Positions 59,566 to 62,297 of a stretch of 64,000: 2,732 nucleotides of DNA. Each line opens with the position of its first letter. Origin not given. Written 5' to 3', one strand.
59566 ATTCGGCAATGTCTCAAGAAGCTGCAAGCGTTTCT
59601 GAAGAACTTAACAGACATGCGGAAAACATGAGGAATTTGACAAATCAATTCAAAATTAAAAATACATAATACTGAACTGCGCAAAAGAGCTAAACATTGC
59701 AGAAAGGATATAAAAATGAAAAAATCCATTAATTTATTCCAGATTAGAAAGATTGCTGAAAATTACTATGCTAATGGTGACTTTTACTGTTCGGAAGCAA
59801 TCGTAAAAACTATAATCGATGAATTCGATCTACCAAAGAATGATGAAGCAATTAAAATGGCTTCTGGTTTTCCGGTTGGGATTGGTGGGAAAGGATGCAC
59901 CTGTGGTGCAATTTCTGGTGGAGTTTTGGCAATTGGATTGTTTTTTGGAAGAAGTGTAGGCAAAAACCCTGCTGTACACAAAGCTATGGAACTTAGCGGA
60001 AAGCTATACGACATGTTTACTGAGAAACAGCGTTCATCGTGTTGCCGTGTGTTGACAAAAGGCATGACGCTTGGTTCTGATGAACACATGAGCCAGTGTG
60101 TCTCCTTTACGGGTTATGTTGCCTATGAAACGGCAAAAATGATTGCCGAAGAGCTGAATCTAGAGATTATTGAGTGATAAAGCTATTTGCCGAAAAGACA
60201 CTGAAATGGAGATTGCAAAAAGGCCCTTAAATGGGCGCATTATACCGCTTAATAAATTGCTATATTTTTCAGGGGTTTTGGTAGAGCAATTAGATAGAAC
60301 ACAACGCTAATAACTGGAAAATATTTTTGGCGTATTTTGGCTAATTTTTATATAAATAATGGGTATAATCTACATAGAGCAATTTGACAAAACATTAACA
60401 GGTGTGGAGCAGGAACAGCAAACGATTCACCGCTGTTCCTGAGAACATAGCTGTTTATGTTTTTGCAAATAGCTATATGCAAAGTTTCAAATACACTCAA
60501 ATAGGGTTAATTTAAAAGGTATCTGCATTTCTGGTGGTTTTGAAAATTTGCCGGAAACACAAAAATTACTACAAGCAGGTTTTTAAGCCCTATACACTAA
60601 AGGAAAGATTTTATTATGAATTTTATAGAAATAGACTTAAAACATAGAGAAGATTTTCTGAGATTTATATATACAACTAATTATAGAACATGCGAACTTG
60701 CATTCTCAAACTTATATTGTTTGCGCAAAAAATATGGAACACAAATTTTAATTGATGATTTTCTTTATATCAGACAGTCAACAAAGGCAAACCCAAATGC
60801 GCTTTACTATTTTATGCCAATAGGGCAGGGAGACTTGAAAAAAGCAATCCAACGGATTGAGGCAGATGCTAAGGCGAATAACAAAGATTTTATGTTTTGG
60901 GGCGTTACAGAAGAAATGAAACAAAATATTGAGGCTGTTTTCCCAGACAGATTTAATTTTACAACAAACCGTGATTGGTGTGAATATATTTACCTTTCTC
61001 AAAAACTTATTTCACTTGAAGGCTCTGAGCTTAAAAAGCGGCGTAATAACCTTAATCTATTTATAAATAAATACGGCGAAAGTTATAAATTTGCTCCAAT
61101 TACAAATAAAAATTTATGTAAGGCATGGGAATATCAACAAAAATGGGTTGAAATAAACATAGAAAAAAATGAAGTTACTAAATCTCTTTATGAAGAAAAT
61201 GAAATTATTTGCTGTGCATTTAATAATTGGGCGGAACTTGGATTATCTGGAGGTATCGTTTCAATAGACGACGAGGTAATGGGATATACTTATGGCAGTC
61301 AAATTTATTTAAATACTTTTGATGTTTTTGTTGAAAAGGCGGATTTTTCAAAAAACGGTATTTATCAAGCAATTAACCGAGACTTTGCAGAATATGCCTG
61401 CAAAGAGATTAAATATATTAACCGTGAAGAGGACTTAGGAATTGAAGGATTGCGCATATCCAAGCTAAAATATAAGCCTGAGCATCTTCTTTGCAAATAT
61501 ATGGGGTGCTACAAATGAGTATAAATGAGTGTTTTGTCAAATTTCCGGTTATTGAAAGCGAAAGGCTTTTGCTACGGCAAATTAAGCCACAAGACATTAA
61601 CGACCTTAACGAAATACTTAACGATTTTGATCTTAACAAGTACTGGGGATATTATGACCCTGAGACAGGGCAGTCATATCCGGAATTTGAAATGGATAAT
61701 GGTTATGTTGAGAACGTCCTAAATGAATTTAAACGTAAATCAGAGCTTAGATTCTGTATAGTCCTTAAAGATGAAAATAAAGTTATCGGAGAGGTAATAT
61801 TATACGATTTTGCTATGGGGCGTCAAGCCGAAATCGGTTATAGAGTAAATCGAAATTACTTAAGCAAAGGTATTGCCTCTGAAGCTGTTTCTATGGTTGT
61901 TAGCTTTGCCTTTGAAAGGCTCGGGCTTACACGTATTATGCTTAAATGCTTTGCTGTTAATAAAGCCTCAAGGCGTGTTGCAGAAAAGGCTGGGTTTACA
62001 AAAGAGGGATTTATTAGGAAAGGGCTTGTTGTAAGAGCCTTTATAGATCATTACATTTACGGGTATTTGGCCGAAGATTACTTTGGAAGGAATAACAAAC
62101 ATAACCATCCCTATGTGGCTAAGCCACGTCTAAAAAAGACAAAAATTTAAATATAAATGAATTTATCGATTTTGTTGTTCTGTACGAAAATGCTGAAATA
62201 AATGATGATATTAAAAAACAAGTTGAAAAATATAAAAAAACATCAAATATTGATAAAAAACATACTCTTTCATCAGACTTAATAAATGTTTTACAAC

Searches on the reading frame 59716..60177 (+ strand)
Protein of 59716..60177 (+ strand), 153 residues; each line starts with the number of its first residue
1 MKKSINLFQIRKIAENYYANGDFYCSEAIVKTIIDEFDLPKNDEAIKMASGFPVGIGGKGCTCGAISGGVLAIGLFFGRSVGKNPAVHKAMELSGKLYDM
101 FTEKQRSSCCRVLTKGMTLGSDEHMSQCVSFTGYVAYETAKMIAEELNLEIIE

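Call 31: find_encoding_contigs(protein=window:59716-60177:+, flank=3000, max_places=10)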
Protein window:59716-60177:+ (153 aa): 2 contigs read that carry it; 1 place shown.
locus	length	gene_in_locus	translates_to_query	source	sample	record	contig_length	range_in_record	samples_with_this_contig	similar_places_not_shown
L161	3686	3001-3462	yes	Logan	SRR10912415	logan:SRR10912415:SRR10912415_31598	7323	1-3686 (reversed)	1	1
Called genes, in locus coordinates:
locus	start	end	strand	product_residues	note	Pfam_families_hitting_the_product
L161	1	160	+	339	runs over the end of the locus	PF00294:PfkB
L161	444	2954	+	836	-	PF17201:Cache_3-Cache_2, PF17202:sCache_3_3, PF17203:sCache_3_2 (weak), PF00672:HAMP (weak), PF18575:HAMP_N3, PF18947:HAMP_2, PF00015:MCPsignal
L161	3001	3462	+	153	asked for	PF09719:C_GCAxxG_C_C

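Call 43: list_cluster_members(proteins=[P0001, window:59716-60177:+, window:60616-61518:+])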
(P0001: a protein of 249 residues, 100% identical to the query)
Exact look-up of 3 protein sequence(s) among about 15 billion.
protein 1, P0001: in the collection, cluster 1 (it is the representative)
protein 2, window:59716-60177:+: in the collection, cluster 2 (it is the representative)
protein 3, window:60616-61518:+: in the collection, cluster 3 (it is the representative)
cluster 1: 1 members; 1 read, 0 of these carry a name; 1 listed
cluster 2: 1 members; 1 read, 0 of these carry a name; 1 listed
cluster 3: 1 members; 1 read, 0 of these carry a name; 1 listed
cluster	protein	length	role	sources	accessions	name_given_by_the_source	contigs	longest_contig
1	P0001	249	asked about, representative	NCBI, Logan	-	-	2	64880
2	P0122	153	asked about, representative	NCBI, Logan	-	-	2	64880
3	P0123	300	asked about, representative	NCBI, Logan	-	-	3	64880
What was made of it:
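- Tried and rejected: Accession-number trick to link proteins to one MAG: the collection gives no accessions for these proteins (call 43).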

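Call 63: search_protein_families(library=pfam, proteins=[window:59716-60174:+], max_evalue=0.1)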
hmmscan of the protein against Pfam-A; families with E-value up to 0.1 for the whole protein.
window:59716-60174:+ (153 aa): 1 family
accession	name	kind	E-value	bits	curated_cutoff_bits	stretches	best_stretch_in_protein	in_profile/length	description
PF09719.15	C_GCAxxG_C_C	-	7.7e-26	90.9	27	1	23-140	1-116/118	Putative redox-active protein (C_GCAxxG_C_C)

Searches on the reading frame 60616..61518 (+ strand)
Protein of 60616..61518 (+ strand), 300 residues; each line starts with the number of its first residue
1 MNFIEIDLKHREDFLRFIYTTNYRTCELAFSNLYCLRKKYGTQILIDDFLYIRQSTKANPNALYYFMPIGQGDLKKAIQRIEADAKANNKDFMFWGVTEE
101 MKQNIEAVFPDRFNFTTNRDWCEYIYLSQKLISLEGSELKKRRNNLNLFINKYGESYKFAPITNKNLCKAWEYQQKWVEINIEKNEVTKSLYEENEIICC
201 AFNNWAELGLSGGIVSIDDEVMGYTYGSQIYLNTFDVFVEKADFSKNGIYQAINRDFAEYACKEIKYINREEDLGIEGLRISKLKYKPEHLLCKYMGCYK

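Call 32: find_encoding_contigs(protein=window:60616-61518:+, flank=3000, max_places=10)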
Protein window:60616-61518:+ (300 aa): 3 contigs read that carry it; 3 places shown.
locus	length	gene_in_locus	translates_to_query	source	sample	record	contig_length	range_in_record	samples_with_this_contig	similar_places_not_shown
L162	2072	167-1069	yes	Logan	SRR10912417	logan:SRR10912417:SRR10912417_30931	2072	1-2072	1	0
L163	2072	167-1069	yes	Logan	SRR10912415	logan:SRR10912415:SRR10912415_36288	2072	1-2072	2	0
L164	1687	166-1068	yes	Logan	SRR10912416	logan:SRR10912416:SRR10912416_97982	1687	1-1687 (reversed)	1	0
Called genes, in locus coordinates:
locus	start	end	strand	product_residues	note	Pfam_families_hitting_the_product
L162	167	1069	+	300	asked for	PF09924:LPG_synthase_C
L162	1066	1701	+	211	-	PF13302:Acetyltransf_3, PF13420:Acetyltransf_4 (weak), PF00583:Acetyltransf_1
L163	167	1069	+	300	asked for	PF09924:LPG_synthase_C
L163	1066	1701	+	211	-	PF13302:Acetyltransf_3, PF13420:Acetyltransf_4 (weak), PF00583:Acetyltransf_1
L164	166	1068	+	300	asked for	PF09924:LPG_synthase_C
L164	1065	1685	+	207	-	?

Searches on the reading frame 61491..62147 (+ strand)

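Call 63: search_protein_families(library=pfam, proteins=[window:61491-62147:+], max_evalue=0.1)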
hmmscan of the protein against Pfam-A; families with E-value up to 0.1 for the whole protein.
window:61491-62147:+ (219 aa): 5 families
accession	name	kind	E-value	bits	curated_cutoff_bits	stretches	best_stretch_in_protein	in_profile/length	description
PF13302.13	Acetyltransf_3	-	4.6e-28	99.1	25.4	1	25-170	1-138/138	Acetyltransferase (GNAT) domain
PF00583.31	Acetyltransf_1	-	3.9e-14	53.4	20.7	1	69-169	18-116/116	Acetyltransferase (GNAT) family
PF13420.13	Acetyltransf_4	-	6.3e-07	30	24.3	1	28-177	1-142/155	Acetyltransferase (GNAT) domain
PF13523.12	Acetyltransf_8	-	3.9e-05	23.7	27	1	120-175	88-143/145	Acetyltransferase (GNAT) domain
PF13508.13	Acetyltransf_7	-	0.01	16.6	27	1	88-170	4-83/84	Acetyltransferase (GNAT) domain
